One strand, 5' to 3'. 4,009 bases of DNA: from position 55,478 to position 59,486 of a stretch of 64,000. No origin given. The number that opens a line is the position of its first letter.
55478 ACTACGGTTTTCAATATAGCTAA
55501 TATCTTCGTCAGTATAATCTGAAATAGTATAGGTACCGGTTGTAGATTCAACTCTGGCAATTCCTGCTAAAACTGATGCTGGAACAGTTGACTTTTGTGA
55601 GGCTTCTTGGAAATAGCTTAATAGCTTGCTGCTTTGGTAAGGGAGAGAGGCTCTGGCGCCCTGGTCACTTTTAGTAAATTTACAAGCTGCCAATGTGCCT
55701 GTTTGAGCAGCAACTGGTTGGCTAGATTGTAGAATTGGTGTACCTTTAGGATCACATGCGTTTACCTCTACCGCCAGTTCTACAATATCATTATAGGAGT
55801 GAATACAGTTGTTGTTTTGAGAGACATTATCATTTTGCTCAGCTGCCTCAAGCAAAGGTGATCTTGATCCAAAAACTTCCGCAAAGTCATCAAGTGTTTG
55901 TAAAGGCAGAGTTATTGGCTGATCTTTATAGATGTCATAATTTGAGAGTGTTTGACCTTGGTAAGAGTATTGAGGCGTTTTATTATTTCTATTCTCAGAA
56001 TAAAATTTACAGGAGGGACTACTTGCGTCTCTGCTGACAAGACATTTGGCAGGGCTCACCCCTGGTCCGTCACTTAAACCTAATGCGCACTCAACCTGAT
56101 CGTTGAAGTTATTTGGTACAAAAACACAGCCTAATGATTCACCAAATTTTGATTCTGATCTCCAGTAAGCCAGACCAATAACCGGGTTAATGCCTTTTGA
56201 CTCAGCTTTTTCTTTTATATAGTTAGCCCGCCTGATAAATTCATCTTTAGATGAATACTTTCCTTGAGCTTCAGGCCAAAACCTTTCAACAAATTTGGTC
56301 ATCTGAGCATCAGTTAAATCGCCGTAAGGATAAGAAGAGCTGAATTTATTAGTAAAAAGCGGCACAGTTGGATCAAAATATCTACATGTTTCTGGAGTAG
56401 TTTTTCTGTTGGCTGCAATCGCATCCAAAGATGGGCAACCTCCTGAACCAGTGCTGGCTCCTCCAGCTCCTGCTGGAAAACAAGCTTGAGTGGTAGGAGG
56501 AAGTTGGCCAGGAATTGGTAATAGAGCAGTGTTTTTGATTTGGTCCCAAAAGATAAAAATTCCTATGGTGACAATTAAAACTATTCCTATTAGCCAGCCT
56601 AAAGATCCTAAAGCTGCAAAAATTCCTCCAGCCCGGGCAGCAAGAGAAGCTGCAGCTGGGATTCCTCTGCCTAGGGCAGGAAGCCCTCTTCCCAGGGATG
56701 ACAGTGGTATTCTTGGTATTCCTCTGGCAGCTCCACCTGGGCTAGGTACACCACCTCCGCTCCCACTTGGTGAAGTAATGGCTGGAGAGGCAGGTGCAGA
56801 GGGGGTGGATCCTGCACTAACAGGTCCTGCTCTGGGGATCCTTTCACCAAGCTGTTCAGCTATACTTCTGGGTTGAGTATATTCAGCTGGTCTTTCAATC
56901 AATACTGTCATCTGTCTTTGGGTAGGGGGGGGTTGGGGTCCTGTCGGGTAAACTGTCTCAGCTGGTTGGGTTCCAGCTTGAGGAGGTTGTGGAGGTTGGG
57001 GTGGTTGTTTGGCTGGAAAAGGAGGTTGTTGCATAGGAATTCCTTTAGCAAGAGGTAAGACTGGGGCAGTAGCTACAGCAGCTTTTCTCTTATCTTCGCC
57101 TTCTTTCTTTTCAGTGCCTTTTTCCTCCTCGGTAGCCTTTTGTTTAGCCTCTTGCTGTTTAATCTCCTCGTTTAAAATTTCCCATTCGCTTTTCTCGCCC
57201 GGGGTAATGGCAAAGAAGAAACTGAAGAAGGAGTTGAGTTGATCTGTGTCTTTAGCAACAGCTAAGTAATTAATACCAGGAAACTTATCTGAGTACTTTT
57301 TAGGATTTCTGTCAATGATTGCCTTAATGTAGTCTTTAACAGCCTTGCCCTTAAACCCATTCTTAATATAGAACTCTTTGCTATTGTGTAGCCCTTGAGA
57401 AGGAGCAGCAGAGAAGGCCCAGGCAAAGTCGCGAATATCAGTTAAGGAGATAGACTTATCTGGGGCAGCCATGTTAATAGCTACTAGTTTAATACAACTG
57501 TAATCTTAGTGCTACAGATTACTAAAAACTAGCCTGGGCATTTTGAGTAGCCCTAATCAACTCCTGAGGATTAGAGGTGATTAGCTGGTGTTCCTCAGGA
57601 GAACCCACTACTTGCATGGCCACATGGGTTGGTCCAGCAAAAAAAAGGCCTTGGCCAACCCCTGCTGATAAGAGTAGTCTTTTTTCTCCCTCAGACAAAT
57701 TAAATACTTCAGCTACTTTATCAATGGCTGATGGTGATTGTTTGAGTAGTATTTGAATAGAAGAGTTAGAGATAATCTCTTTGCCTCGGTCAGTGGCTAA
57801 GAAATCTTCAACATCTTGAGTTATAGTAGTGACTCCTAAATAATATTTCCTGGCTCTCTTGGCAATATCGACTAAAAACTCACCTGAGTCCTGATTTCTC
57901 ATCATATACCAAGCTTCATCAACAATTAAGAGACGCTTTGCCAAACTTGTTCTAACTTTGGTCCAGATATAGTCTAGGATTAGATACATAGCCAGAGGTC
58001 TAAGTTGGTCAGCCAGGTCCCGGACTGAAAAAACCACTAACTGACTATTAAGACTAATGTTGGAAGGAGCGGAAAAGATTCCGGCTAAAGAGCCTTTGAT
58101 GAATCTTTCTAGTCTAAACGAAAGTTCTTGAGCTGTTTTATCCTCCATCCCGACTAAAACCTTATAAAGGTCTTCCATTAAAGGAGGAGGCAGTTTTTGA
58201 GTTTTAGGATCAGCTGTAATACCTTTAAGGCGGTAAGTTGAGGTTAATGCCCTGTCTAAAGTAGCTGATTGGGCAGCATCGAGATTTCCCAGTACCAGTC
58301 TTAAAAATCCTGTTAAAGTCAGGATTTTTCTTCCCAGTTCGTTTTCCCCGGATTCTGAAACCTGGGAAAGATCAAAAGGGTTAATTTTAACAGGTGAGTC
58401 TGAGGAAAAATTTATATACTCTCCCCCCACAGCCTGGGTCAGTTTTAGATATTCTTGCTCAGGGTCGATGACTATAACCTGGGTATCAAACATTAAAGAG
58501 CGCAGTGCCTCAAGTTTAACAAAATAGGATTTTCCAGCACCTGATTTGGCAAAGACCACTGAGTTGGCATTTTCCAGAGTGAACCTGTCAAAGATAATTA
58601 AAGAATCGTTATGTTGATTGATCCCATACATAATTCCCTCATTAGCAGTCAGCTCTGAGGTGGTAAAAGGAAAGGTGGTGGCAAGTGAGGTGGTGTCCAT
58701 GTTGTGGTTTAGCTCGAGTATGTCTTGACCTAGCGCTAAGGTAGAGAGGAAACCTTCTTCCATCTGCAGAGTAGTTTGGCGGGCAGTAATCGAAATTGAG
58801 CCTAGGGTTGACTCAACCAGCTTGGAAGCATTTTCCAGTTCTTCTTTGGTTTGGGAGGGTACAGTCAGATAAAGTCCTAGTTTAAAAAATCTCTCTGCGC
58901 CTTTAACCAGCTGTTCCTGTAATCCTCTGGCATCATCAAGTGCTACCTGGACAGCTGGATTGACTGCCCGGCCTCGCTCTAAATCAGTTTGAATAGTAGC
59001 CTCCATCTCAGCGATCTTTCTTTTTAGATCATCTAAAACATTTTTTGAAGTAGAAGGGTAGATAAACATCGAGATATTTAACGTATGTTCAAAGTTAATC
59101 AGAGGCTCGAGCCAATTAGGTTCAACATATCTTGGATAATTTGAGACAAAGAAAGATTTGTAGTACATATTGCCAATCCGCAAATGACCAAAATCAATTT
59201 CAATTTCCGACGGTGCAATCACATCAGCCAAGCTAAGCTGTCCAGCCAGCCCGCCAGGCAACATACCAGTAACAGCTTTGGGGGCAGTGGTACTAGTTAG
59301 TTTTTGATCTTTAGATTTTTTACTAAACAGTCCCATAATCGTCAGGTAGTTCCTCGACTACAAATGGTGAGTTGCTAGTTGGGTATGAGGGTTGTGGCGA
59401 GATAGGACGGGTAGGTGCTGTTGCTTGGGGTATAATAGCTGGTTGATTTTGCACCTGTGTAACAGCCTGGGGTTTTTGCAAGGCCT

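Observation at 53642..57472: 1276-aa multi-domain peptidoglycan hydrolase with cytoplasmic Pro-rich N-region and single TM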

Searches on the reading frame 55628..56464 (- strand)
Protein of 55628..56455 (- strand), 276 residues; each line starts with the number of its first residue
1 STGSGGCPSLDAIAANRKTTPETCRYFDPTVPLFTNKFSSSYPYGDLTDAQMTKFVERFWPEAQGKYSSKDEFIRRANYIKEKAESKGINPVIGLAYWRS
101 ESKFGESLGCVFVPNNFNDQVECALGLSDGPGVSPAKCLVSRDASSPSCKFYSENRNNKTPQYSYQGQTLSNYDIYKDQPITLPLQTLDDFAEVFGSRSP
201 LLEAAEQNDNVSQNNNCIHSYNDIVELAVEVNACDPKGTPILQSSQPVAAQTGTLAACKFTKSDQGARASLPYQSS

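Call 14: search_protein_families(library=pfam, proteins=[window:55628-56455:-], max_evalue=10)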
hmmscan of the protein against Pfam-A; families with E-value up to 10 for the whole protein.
seq(276 aa): 0 families

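Call 34: search_solved_structures(query=A2, max_evalue=10, show_alignments=2)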
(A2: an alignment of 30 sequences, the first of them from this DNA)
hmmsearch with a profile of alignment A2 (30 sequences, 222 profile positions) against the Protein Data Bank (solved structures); distinct sequences matched with E-value up to 10: 4.
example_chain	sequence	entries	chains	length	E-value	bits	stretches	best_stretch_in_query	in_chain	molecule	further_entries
9mm5_A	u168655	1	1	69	0.93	12.6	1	23-55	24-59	De novo designed minibinder - dC2_049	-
4ujc_AB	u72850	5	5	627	1.3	12.1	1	50-84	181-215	EIF5B | Eukaryotic translation initiation factor 5B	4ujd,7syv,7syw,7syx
9kn6_5B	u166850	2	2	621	1.3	12.1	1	50-84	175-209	Eukaryotic translation initiation factor 5B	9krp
7tql_1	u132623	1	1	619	1.4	12.1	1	50-84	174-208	Eukaryotic translation initiation factor 5B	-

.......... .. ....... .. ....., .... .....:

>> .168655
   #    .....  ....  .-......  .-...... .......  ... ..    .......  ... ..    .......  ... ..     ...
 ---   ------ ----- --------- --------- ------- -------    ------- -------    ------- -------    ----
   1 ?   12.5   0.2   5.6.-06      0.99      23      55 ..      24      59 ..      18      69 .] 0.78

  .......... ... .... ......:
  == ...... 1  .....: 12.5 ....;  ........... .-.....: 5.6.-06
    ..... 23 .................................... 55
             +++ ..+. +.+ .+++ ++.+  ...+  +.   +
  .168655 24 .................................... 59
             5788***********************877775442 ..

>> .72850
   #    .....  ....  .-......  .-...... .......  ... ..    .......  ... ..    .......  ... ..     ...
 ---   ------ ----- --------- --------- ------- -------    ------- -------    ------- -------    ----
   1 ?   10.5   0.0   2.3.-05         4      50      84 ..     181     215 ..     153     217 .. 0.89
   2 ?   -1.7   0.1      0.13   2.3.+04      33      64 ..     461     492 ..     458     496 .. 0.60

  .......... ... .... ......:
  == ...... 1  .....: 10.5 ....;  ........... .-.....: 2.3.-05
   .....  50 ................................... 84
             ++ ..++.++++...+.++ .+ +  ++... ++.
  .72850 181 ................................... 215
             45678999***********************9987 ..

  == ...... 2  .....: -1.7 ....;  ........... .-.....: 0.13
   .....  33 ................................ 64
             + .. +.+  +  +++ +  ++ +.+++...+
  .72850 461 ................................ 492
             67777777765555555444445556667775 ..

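Call 35: search_protein_families(library=pfam, alignment_id=A2, max_evalue=10)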
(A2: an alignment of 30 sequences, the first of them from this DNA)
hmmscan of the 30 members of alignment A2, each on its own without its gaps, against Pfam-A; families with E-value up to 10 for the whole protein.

A. member 1, seq(267 aa): 0 families

B. families by the number of members that match (of 30 scanned): 15 families
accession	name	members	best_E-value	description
PF20776.3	SLS1_N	2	0.015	SLS1 protein N-terminal domain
PF24125.1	Cds6_C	2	0.02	Cds6 C-terminal NTF2-like domain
PF23741.1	DUF7164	2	0.031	Domain of unknown function (DUF7164)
PF11887.13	Mce4_CUP1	1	0.015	Cholesterol uptake porter CUP1 of Mce4, putative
PF20180.4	UQCC2_CBP6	1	0.086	Complex III assembly factor UQCC2/CBP6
PF01525.21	Rota_NS26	1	0.098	Rotavirus NS26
PF10309.14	NCBP3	1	0.1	Nuclear cap-binding protein subunit 3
PF11421.13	Synthase_beta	1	0.13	ATP synthase F1 beta subunit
PF13816.12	Dehydratase_hem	1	0.16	Haem-containing dehydratase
PF13406.11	SLT_2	1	0.17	Transglycosylase SLT domain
PF00503.26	G-alpha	1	0.19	G-protein alpha subunit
PF08887.16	GAD-like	1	0.21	GAD-like domain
PF20588.3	DMTF1_N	1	0.24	Cyclin-D-binding Myb-like transcription factor 1 N-terminal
PF21457.3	zf-CCCH_2-like_3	1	0.3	RNA-binding, Nab2-type zinc finger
PF24210.1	T4_RIIA1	1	0.64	RIIA.1-like protein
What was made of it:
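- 55673..56455 (-): Domain D1, residues 340-600. Unclassified, Cys-rich and all-helical, with an invariant E440 in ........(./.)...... Probably a very divergent lysozyme or lytic-transglycosylase-like domain. No Pfam or PDB profile hit (calls 34, 35).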

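Call 43: predict_structure(alignment_id=A2)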
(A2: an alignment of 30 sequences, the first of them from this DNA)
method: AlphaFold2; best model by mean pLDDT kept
length: 267 residues; sequences in the alignment: 30
mean_pLDDT: 84.6   pTM: 0.80
mean pLDDT of the five models: 84.6, 84.0, 82.8, 82.4, 81.5
residues with pLDDT >= 90: 184; 70-90: 27; 50-70: 29; < 50: 27
segments of 3 or more residues with pLDDT < 50: 1-6, 41-46, 245-258
pLDDT, mean of each block of 10 residues (from residue 1): 53 96 95 84 53 93 95 96 94 94 96 93 94 81 94 96 92 95 95 94 82 75 96 88 47 45 62
secondary structure, 60 per line:
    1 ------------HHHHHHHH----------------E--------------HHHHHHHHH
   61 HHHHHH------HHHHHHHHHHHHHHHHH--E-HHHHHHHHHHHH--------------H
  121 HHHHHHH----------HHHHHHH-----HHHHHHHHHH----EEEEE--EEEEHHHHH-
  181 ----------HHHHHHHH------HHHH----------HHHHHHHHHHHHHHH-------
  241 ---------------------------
elements in order: H13-20 H52-66 H73-89 H94-105 H120-127 H138-144 H150-159 E164-168 E171-174 H175-179 H191-198 H205-208 H219-233
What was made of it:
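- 55673..56455 (-): AlphaFold pLDDT 84.6 (call 43).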

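Call 47: fold_search(model_id=the predicted structure, library=pdb)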
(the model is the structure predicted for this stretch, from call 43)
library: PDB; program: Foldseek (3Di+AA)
matches with E <= 10: 73; with E <= 0.001: 0
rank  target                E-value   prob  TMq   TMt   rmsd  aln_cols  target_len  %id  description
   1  7sau_A                1.1e+00  0.04  0.15  0.17  18.8       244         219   13  Structure of GldLM, the proton-powered motor that drives Type IX protein secretion and gliding motility in Schleiferia (released 2022-03-23)
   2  8rhf_A                1.4e+00  0.09  0.23  0.19  12.2       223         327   12  Lytic Transglycosylase MltD of Pseudomonas aeruginosa bound to the Natural Product Bulgecin A, with two LysM domains (released 2024-04-17)
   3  3t36_D                1.4e+00  0.06  0.19  0.25  14.8       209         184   10  Crystal structure of lytic transglycosylase MltE from Eschericha coli (released 2012-07-25)
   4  5ohu                  1.5e+00  0.08  0.24  0.12  12.0       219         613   14  The X-ray Structure of Lytic Transglycosylase Slt from Pseudomonas aeruginosa (released 2018-04-18)
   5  4hjv_D                1.5e+00  0.07  0.22  0.27  11.5       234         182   10  Crystal structure of E. coli MltE with bound bulgecin and murodipeptide (released 2012-10-24)
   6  8rhe_A                1.6e+00  0.08  0.24  0.23  12.2       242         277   10  Lytic Transglycosylase MltD of Pseudomonas aeruginosa bound to the Natural Product Bulgecin A (released 2024-04-17)
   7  2d2m_B                1.8e+00  0.03  0.12  0.18  16.3       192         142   15  Structure of an extracellular giant hemoglobin of the gutless beard worm Oligobrachia mashikoi (released 2005-10-25)
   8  5mpq                  1.9e+00  0.08  0.22  0.13  10.7       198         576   11  Bulgecin A: The key to a broad-spectrum inhibitor that targets lytic transglycosylases (released 2017-03-29)
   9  7cmg_A                2.0e+00  0.02  0.13  0.09  18.6       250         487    8  The Structure of the periplasmic domain of PorM (released 2020-09-02)
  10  2y8p_B                2.1e+00  0.09  0.26  0.33  10.4       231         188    9  Crystal Structure of an Outer Membrane-Anchored Endolytic Peptidoglycan Lytic Transglycosylase (MltE) from Escherichia (released 2011-04-13)
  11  6ghz_B                2.1e+00  0.06  0.21  0.26  14.9       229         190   12  Structure of Lytic Transglycosylase MltE mutant Y192F from E.coli (released 2018-10-31)
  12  6gi4                  2.1e+00  0.05  0.21  0.26  13.0       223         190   12  Structure of Lytic Transglycosylase MltE mutant S75A from E.coli (released 2018-10-10)
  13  5o2n_A                2.2e+00  0.06  0.22  0.12  11.3       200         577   10  Lytic transglycosylase in action (released 2018-03-14)
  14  8rhi_A                2.8e+00  0.08  0.25  0.24  11.3       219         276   12  Lytic Transglycosylase MltD of Pseudomonas aeruginosa in a ternary complex bound to Bulgecin A and chito-tetraose (released 2024-04-17)
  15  6fcq                  2.8e+00  0.06  0.25  0.14  11.4       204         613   14  The X-ray Structure of Lytic Transglycosylase Slt inactive mutant E503Q from Pseudomonas aeruginosa in complex with Bulg (released 2018-04-18)
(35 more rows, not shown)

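Call 54: fold_search(model_id=the predicted structure, library=viral)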
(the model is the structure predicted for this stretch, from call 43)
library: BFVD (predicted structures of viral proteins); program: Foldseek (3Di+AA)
matches with E <= 10: 120; with E <= 0.001: 0
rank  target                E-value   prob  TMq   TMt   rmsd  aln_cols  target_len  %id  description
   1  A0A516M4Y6            1.0e-01  0.25  0.25  0.12  17.6       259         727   15  (no name in the UniProt tables at hand)
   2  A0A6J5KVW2            1.6e-01  0.41  0.26  0.35  10.7       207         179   15  Transglycosylase SLT domain 1 [uncultured Caudovirales phage]
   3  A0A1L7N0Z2            1.7e-01  0.77  0.23  0.27   9.0       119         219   16  Putative transglycosylase [Ralstonia phage RP12]
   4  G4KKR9                2.1e-01  0.51  0.31  0.34  12.2       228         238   14  (no name in the UniProt tables at hand)
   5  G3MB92                3.7e-01  0.16  0.24  0.14  14.6       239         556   15  Peptidoglycan hydrolase [Bacillus phage G]
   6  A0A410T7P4            4.9e-01  0.30  0.29  0.33  11.7       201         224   13  Transglycosylase SLT domain-containing protein [Campylobacter phage CP20]
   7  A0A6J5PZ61            5.8e-01  0.07  0.17  0.21  15.3       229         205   12  Phage tail lysozyme domain-containing protein [uncultured Caudovirales phage]
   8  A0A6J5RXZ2            7.2e-01  0.07  0.20  0.16  13.2       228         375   14  Transglycosylase SLT domain 1 [uncultured Caudovirales phage]
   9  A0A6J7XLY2            8.0e-01  0.10  0.24  0.17  11.0       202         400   15  LT_GEWL domain containing protein [uncultured Caudovirales phage]
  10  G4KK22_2              8.0e-01  0.05  0.18  0.06  15.1       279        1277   14  (no name in the UniProt tables at hand)
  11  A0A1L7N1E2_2          8.5e-01  0.07  0.17  0.07  12.0       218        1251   13  DUF5675 domain-containing protein [Ralstonia phage RP31]
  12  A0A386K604            9.0e-01  0.14  0.23  0.32  10.5       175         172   11  Putative lytic transglycosylase [Dickeya phage vB_DsoM_JA11]
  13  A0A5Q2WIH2            9.0e-01  0.10  0.22  0.14  13.9       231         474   11  LysM-like peptidoglycan binding protein [Streptomyces phage Tribute]
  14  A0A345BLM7            1.0e+00  0.15  0.28  0.31  11.6       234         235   13  Putative endolysin [Erwinia phage Wellington]
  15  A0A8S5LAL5            1.0e+00  0.08  0.24  0.23  18.8       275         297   15  Lytic transglycosylase [Podoviridae sp. ctBev14]
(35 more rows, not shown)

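Call 87: search_protein_families(library=phrogs, proteins=[window:55664-56464:-], max_evalue=0.1)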
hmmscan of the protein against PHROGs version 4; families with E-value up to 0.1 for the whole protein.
window:55664-56464:- (267 aa): 0 families

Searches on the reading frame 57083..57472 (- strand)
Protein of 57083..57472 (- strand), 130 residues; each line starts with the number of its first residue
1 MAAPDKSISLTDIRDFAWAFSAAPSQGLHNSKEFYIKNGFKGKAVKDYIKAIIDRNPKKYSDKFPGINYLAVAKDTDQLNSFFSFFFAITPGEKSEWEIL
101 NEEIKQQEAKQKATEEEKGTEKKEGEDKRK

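Call 14: search_protein_families(library=pfam, proteins=[window:57083-57472:-], max_evalue=10)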
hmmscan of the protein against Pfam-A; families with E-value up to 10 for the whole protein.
seq(130 aa): 0 families

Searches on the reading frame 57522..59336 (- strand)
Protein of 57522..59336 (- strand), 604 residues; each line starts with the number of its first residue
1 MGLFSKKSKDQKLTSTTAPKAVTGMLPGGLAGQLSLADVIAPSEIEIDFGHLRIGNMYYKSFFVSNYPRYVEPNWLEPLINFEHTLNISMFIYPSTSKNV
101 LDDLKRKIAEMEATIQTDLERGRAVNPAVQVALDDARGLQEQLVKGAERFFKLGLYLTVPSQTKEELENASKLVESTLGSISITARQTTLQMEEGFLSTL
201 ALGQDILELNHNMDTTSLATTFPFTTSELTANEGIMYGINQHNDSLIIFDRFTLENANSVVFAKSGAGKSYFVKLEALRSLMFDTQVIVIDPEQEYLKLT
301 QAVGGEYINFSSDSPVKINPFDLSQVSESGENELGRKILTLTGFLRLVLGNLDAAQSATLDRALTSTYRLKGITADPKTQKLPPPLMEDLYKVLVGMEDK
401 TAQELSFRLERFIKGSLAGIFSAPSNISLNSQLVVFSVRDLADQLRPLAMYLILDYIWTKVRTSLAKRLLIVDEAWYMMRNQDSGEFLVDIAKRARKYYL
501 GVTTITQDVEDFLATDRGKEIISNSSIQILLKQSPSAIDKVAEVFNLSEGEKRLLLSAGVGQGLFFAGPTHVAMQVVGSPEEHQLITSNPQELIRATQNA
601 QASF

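Call 6: search_protein_families(library=pfam, proteins=[window:57522-59336:-], max_evalue=0.01)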
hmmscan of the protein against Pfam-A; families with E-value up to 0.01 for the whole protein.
window:57522-59336:- (604 aa): 3 families
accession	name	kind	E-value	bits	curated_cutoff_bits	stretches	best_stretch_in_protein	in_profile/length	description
PF19044.6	P-loop_TraG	-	1.2e-27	97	25.8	1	253-558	26-345/413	TraG P-loop domain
PF12846.13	AAA_10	-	4.6e-12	46.1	27.5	1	255-547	20-318/362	AAA-like domain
PF01935.23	DUF87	-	2.1e-08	35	23.2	1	261-324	28-93/220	Helicase HerA, central domain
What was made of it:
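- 57522..59336 (-): Upstream neighbour: VirB4-like secretion ATPase (C-terminal part, 604 aa), 49 nt upstream of the hydrolase start. Pfam P-loop_TraG (call 6).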

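Call 18: search_protein_families(library=ncbifam, proteins=[window:57522-59336:-], max_evalue=0.001)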
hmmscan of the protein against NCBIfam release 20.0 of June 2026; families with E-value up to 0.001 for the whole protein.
window:57522-59336:- (604 aa): 14 families
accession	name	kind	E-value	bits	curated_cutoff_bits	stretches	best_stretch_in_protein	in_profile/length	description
NF045971.1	conju_CD1110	equivalog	6.2e-116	388.5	325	1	34-573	185-733/752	VirB4-like conjugal transfer ATPase, CD1110 family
NF045975.1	VirB4_plasma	equivalog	4.9e-78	262.8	590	1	17-585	292-892/894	Mbov_0397 family ICE element conjugal transfer ATPase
TIGR02746.1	TraC-F-type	equivalog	1.7e-54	185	567.05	1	103-564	272-742/800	type IV secretion system protein TraC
TIGR00929.1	VirB4_CagE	subfamily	2.5e-39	135.1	643.1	1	58-557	241-726/792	VirB4 family type IV secretion/conjugal transfer ATPase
NF010278.0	PRK13721.1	subfamily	3e-17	61.8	1177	1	248-540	471-768/874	type IV secretion system protein TraC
TIGR03783.1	Bac_Flav_CT_G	subfamily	9.5e-17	60.1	261.55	1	252-558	434-760/829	TraG family conjugative transposon ATPase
NF041017.1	DNA_import_CedB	equivalog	1.3e-15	57.1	700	1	144-512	165-519/590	DNA import protein CedB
NF010473.0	PRK13898.1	equivalog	1.5e-10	39.8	1050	1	154-556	340-732/801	type IV secretion system ATPase VirB4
NF010447.0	PRK13873.1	equivalog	1.8e-07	29.5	1020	1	258-545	443-716/815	conjugal transfer protein TrbE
NF042935.1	SCO6880_fam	subfamily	4e-07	29.3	60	1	41-204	312-477/477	SCO6880 family protein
NF053655.1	CedD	equivalog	4.8e-05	22.2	600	0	457-540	411-485/527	DNA-translocating ATPase CedD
NF052333.1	ATPase_TcpF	exception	9e-05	20.5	1100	0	81-296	277-502/813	conjugal transfer ATPase TcpF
TIGR03744.1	traC_PFL_4706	equivalog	0.00021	19.3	520.6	0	469-561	735-825/892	conjugative transfer ATPase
NF010404.0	PRK13830.1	subfamily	0.00049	18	810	0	258-315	458-516/818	conjugal transfer protein TrbE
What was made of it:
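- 57522..59336 (-): NCBIfam conju_CD1110 E 6e-116 (call 18).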

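Call 46: list_cluster_members(proteins=[P0001, window:57522-59336:-, window:49584-50939:+])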
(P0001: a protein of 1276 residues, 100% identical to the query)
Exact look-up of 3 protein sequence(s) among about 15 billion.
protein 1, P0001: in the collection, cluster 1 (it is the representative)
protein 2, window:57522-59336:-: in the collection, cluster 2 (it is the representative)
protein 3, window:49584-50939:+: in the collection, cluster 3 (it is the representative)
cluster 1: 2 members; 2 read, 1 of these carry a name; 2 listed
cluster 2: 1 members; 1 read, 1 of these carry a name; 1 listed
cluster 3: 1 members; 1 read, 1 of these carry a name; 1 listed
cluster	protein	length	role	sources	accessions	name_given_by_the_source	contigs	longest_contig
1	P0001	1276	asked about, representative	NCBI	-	-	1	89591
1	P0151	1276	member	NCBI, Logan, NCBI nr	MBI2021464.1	N-acetylmuramoyl-L-alanine amidase [Candidatus Daviesbacteria bacterium]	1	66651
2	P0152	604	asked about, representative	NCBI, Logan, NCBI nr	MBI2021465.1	ATP-binding protein [Candidatus Daviesbacteria bacterium]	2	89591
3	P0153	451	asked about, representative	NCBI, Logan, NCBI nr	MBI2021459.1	chromosomal replication initiator protein DnaA [Candidatus Daviesbacteria bacterium]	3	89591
